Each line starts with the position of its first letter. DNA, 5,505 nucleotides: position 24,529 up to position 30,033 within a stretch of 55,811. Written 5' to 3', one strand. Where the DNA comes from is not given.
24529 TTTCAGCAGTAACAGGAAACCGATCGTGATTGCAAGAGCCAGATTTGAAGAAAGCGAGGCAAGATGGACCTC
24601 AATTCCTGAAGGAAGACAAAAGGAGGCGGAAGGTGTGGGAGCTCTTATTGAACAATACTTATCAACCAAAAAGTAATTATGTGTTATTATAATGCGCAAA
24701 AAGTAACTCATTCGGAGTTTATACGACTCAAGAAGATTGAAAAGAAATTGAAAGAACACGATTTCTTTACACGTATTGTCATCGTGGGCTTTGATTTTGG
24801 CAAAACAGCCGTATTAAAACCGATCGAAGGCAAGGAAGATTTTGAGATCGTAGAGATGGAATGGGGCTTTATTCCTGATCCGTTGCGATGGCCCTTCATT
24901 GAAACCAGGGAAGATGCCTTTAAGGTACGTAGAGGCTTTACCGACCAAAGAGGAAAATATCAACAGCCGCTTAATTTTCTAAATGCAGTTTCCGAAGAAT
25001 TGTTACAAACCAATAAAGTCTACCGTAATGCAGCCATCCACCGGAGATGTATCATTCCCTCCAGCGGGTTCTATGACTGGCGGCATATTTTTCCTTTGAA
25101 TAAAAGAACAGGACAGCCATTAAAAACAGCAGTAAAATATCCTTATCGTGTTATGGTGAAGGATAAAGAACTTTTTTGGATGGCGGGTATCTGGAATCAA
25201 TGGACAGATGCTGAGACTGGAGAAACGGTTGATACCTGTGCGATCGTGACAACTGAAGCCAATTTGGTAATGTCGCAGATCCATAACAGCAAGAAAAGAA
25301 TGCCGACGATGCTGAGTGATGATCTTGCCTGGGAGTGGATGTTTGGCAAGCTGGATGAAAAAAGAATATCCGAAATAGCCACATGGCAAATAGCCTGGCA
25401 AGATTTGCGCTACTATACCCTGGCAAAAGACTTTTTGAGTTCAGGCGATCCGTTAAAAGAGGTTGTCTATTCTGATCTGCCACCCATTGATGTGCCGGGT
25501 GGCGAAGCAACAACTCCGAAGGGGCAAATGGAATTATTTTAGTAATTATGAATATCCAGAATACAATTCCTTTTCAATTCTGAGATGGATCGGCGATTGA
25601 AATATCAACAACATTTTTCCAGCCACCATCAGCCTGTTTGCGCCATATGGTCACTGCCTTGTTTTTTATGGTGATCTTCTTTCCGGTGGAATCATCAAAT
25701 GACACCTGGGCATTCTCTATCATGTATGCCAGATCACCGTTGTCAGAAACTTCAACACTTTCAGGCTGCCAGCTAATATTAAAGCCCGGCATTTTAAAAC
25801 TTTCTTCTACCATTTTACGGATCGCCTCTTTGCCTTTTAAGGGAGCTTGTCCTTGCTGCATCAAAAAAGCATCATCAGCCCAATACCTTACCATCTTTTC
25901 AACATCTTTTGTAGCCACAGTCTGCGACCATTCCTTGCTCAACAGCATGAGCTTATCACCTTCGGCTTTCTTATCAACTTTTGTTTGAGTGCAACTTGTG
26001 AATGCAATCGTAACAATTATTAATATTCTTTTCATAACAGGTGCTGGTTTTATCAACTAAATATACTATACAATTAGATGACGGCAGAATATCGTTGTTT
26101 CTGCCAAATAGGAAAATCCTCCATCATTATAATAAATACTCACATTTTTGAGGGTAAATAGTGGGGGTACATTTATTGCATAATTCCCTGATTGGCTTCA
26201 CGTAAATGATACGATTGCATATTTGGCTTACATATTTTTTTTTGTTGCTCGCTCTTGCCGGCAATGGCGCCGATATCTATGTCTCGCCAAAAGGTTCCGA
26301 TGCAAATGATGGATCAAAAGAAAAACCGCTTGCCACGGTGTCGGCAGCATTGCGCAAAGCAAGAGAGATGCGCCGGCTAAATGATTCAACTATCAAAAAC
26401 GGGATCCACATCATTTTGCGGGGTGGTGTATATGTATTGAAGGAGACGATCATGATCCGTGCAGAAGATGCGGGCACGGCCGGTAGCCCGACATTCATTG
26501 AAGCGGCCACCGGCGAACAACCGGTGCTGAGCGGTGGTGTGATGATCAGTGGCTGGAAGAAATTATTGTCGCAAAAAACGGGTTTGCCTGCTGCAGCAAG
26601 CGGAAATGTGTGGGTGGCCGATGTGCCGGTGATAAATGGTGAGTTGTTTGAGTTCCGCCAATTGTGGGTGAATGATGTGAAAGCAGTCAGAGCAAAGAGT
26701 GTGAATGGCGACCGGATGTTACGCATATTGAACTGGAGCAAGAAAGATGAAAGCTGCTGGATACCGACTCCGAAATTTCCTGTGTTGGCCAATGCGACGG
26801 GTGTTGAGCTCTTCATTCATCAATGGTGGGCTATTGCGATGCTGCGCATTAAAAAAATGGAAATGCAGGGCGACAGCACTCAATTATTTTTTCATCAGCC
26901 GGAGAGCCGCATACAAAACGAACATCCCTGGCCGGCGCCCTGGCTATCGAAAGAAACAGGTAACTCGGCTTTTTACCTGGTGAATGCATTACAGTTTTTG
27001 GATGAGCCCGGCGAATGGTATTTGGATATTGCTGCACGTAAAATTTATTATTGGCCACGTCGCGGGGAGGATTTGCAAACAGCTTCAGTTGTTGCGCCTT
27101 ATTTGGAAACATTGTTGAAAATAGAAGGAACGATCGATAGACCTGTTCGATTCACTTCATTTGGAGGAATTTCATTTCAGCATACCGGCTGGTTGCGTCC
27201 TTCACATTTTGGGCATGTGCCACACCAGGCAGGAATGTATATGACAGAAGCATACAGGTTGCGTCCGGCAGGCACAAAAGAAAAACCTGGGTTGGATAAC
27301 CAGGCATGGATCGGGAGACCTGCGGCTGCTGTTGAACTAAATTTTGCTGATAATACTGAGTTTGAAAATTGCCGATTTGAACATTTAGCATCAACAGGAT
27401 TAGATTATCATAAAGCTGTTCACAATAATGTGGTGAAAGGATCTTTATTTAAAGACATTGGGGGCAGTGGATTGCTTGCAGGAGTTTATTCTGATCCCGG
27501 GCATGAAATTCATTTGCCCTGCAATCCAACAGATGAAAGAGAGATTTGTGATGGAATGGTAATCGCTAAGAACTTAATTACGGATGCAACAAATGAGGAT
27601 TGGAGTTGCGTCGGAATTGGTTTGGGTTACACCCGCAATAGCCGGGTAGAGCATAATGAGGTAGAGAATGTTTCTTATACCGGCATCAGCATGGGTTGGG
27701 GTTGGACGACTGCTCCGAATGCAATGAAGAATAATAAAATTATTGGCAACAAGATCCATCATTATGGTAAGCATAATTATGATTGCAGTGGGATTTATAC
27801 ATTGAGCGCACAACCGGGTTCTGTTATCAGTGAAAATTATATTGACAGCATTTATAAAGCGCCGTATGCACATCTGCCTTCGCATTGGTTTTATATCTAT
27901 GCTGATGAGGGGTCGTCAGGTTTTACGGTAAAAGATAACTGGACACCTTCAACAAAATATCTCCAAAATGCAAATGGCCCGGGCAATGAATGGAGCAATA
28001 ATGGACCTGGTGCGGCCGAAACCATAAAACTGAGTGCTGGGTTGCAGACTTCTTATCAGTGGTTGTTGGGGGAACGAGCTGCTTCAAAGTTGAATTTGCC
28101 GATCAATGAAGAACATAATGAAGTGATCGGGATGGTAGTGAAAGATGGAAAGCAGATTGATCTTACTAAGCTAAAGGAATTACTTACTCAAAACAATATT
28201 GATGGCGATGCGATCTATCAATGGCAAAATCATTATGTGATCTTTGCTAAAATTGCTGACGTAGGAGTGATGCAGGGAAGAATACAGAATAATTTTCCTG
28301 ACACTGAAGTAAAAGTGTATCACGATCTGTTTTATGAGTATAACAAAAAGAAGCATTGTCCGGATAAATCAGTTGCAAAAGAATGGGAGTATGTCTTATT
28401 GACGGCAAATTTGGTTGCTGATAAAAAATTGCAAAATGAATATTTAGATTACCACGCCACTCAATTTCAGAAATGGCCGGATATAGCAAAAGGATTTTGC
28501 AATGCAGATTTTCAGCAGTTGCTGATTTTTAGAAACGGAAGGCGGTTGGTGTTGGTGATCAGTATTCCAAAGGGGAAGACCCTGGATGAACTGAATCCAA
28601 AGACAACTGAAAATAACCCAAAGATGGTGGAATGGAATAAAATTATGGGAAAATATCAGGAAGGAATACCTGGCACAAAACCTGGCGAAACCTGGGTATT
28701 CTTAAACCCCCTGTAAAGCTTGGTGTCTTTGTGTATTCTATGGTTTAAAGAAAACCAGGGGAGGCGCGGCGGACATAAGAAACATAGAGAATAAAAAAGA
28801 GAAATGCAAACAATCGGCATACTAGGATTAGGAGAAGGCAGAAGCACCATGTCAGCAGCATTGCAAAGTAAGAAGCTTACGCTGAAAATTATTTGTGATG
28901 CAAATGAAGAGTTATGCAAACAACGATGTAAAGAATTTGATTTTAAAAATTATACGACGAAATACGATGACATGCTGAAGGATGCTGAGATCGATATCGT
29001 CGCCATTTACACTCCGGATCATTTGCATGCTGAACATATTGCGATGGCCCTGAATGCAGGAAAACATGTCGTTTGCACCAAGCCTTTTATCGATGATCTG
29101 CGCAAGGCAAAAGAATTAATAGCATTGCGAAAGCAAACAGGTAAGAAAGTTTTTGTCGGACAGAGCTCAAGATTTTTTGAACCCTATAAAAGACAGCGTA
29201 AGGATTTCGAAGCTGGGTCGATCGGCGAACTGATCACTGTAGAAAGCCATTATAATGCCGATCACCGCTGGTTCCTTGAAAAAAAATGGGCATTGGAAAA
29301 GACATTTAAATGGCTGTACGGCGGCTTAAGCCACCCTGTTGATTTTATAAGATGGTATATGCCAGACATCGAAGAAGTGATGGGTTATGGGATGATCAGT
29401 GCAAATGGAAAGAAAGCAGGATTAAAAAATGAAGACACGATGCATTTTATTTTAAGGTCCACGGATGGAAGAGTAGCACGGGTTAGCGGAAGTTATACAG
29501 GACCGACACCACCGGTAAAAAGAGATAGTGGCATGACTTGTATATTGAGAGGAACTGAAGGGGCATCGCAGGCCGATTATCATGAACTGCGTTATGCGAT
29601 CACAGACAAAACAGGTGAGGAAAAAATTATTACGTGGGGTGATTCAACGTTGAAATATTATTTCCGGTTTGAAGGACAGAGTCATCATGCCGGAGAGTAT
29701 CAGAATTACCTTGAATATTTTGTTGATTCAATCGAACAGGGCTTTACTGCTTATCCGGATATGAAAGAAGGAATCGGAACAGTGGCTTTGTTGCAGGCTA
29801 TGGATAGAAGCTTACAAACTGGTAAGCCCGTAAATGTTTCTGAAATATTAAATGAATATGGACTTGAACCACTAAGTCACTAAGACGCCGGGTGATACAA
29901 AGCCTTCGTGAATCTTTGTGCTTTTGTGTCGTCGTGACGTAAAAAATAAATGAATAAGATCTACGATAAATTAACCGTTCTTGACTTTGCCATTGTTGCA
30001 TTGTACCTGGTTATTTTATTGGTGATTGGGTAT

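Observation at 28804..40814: RuBisCO-like protein + second DUF1537 kinase embedded between GH127/GH78 and a racemase-like protein + BASS carrier: branched-chain sugar (apiose / aceric acid) catabolism in a Bacteroidota glycan island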

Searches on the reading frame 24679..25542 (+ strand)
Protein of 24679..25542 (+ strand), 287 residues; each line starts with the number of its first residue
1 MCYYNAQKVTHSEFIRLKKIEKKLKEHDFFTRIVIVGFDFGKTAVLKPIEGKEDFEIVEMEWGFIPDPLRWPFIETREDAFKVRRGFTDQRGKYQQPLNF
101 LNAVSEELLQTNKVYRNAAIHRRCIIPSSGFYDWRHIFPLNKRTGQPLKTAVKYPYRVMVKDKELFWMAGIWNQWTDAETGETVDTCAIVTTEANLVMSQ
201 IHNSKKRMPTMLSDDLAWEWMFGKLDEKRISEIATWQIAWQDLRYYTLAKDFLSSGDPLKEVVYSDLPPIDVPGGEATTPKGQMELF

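Call 6: search_protein_families(library=ncbifam, proteins=[window:24679-25542:+])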
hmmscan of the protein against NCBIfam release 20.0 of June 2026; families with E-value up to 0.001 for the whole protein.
window:24679-25542:+ (287 aa): 1 family
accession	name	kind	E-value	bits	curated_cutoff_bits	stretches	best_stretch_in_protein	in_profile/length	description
NF007413.0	PRK09951.1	subfamily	9.5e-08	31.7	349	1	108-237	80-192/222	hypothetical protein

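Call 7: search_protein_families(library=pfam, proteins=[window:24679-25542:+])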
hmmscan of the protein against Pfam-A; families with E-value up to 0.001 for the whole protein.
window:24679-25542:+ (287 aa): 1 family
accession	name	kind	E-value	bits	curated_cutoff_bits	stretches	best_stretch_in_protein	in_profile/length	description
PF02586.19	SRAP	-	1.7e-30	106.6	27.1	1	52-247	50-206/214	SOS response associated peptidase (SRAP)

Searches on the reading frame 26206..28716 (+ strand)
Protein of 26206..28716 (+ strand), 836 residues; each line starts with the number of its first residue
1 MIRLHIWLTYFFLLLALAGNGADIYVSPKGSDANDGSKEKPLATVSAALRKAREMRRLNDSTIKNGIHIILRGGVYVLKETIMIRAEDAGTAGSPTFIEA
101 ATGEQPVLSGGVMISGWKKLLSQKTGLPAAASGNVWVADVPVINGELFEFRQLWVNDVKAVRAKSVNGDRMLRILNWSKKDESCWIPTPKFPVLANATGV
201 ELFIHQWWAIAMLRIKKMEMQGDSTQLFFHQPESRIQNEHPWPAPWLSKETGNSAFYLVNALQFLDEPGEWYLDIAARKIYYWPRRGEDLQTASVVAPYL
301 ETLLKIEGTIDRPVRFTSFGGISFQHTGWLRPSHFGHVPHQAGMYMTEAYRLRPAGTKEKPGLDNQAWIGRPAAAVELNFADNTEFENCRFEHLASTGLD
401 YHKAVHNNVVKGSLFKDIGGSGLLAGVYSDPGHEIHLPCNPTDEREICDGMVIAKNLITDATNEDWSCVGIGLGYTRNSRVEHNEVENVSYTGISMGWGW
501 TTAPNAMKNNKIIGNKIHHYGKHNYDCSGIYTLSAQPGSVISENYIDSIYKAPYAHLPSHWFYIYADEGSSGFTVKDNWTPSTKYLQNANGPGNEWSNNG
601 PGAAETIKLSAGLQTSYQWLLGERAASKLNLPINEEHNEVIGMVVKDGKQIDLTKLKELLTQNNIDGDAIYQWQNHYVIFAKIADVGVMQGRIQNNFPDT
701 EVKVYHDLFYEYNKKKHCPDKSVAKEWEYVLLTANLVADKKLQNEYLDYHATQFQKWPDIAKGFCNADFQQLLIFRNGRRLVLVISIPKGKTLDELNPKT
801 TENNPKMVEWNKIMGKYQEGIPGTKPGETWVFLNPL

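Call 27: search_protein_families(library=pfam, proteins=[window:26206-28716:+])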
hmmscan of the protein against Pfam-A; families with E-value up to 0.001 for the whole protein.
window:26206-28716:+ (836 aa): 3 families
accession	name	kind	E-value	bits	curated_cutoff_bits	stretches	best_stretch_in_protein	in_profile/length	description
PF21231.2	GH141_M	-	5e-71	238.1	27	1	133-285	1-156/156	GH141 insertion domain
PF05336.19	rhaM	-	1.9e-10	41.3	23.4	1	740-833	10-99/105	L-rhamnose mutarotase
PF13229.12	Beta_helix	-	1.2e-09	38.4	25.9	1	450-548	56-136/158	Right handed beta helix region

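Call 28: search_protein_families(library=ncbifam, proteins=[window:26206-28716:+])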
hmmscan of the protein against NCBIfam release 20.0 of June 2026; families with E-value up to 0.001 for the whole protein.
window:26206-28716:+ (836 aa): 0 families

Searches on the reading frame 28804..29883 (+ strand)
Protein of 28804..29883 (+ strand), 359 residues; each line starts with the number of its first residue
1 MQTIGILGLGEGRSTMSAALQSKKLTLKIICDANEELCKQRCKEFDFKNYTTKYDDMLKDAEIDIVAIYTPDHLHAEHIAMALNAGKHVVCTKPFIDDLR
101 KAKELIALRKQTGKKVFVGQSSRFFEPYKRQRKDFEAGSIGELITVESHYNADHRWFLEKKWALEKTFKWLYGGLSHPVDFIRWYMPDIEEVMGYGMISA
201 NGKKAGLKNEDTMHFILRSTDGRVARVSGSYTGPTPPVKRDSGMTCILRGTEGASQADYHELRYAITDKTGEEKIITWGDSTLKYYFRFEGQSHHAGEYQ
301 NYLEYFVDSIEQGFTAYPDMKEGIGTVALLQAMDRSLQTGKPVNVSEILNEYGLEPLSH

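Call 4: search_protein_families(library=pfam, proteins=[window:28804-29883:+])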
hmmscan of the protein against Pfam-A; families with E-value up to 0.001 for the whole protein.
window:28804-29883:+ (359 aa): 4 families
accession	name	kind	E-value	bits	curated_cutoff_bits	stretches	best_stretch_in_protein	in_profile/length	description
PF01408.29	GFO_IDH_MocA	-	1.3e-21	77.9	24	1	4-119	3-119/120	Oxidoreductase family, NAD-binding Rossmann fold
PF02894.22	GFO_IDH_MocA_C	-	1.1e-16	61.8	22.9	1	136-345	5-218/218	Oxidoreductase family, C-terminal alpha/beta domain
PF22725.1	GFO_IDH_MocA_C3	-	1.2e-10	41.9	27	1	132-254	5-122/124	GFO/IDH/MocA C-terminal domain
PF03447.22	NAD_binding_3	-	5.4e-08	34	24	1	21-118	17-115/116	Homoserine dehydrogenase, NAD binding domain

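Call 5: search_protein_families(library=ncbifam, proteins=[window:28804-29883:+])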
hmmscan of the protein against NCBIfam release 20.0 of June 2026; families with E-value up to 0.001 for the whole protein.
window:28804-29883:+ (359 aa): 9 families
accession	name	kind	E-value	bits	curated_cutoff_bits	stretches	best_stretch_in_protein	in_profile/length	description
TIGR04380.1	myo_inos_iolG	equivalog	6.9e-32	110.6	355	1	3-343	3-329/330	inositol 2-dehydrogenase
NF052479.1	LevoglcsnDh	equivalog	1.2e-21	76.9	650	1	27-194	38-210/386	levoglucosan dehydrogenase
NF007574.0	PRK10206.1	equivalog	1.2e-18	67.3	352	1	42-182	45-183/345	oxidoreductase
NF040723.1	UDP-GlcNAcDh_Arch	equivalog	4.9e-18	65.7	450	1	5-148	4-146/302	UDP-N-acetylglucosamine 3-dehydrogenase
NF008607.0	PRK11579.1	subfamily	9.9e-16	57.6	330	1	4-162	7-163/346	oxidoreductase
NF052679.1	InsChiInosDhIolG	equivalog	2.5e-12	46.5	540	1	27-221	30-219/343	bifunctional inositol 2-dehydrogenase/D-chiro-inositol 1-dehydrogenase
NF041392.1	XylDh_Gfo6_Halo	equivalog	4.3e-12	45.5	350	1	15-150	32-170/350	D-xylose 1-dehydrogenase Gfo6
NF058561.1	BT_2158_fam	equivalog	1e-11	44.1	750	1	6-151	38-185/487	glycoside 3-dehydrogenase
NF058563.1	BT_2159_fam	equivalog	8.8e-11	41.4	650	1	4-146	3-146/350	disaccharide 3-dehydrogenase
